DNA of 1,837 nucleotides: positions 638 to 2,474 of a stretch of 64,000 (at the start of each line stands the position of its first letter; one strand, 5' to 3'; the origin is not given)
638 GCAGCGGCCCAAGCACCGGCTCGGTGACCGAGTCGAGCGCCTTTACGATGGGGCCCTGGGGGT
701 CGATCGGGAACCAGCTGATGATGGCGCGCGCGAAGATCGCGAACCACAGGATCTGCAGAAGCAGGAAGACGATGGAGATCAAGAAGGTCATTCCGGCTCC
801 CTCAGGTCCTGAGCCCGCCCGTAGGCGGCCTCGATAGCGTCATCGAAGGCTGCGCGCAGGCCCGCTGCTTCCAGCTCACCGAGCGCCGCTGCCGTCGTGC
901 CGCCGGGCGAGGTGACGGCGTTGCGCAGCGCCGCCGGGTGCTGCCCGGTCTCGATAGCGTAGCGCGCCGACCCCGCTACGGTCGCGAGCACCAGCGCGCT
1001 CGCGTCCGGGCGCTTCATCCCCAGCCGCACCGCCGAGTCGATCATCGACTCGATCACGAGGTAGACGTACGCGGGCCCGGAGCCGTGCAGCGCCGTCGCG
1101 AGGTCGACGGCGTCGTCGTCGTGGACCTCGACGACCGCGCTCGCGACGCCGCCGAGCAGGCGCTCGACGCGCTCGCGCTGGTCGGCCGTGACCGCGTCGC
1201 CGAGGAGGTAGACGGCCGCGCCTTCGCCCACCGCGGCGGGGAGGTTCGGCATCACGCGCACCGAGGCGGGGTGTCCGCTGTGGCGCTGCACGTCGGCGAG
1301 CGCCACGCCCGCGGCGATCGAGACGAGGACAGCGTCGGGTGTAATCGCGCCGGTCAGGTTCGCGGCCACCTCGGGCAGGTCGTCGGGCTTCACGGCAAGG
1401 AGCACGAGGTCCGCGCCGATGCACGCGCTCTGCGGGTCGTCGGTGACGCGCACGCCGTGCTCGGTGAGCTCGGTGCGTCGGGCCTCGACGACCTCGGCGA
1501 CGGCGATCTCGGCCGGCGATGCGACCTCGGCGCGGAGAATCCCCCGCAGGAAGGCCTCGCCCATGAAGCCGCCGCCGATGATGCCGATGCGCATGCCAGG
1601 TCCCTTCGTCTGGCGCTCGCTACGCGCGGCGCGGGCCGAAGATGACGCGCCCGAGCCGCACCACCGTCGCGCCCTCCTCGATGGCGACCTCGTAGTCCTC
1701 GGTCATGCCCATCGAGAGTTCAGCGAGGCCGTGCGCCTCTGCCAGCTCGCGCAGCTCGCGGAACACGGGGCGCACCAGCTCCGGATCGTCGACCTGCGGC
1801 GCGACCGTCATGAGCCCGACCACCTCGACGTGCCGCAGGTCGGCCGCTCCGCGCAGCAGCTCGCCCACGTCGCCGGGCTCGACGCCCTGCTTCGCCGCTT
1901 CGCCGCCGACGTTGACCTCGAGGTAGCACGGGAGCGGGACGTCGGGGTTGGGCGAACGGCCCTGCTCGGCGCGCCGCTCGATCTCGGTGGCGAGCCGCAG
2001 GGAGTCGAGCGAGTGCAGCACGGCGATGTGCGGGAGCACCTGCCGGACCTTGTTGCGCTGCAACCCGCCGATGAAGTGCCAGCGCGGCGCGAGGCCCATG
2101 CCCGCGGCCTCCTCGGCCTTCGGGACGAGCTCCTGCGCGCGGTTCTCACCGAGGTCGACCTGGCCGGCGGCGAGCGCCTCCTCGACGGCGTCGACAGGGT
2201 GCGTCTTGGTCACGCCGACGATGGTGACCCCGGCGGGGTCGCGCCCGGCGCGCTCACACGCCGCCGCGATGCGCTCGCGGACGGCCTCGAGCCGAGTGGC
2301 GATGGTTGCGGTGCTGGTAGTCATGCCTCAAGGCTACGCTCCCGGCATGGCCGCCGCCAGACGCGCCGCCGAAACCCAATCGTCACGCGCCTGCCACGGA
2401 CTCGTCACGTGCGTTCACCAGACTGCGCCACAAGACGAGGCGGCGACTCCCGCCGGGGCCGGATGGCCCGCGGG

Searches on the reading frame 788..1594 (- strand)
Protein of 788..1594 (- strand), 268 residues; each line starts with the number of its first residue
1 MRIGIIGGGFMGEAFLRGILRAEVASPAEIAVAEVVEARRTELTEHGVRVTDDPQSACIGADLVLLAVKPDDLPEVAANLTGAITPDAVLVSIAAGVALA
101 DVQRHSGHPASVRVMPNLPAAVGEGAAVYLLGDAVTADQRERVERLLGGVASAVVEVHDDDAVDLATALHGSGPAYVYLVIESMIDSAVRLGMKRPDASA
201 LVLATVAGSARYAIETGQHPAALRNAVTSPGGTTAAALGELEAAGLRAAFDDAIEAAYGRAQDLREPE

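Call 23: search_protein_families(library=ncbifam, proteins=[window:788-1594:-], max_evalue=1e-8)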
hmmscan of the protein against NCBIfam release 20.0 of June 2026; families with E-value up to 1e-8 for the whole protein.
window:788-1594:- (268 aa): 6 families
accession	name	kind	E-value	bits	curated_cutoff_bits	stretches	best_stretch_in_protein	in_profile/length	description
TIGR00112.1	proC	equivalog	2.4e-74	250.3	196.75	1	3-264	1-263/263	pyrroline-5-carboxylate reductase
NF005813.0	PRK07679.1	exception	8.9e-45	153.2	404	1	3-264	6-268/279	pyrroline-5-carboxylate reductase ProI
NF008839.0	PRK11880.2-4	equivalog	6.1e-42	143.8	288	1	2-263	3-251/252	pyrroline-5-carboxylate reductase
NF005814.0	PRK07680.1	equivalog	4.3e-26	91.7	278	1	1-254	1-253/275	late competence protein ComER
NF005384.0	PRK06928.1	exception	2.6e-23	82.9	301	1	2-257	3-259/277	pyrroline-5-carboxylate reductase ProG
NF005063.0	PRK06476.1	equivalog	6.6e-14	52.1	254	1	1-260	1-252/258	pyrroline-5-carboxylate reductase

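Call 53: find_encoding_contigs(protein=window:788-1594:-, flank=2000, max_places=3)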
Protein window:788-1594:- (268 aa): no gene with exactly this product is on record in the collection.

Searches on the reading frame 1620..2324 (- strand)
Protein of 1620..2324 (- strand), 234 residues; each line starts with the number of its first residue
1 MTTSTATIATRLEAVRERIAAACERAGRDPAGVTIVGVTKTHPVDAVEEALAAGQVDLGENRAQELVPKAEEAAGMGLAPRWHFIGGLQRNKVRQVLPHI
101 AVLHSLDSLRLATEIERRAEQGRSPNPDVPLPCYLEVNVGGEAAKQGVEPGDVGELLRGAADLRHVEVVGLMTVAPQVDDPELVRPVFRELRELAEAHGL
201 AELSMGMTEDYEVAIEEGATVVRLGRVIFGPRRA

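Call 23: search_protein_families(library=ncbifam, proteins=[window:1620-2324:-], max_evalue=1e-8)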
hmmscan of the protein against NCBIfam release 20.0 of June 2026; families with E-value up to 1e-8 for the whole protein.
window:1620-2324:- (234 aa): 1 family
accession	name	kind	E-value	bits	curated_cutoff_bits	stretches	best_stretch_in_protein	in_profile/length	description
TIGR00044.1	TIGR00044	hypoth_equivalog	4.4e-50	170.4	106.25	1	7-232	3-229/229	YggS family pyridoxal phosphate-dependent enzyme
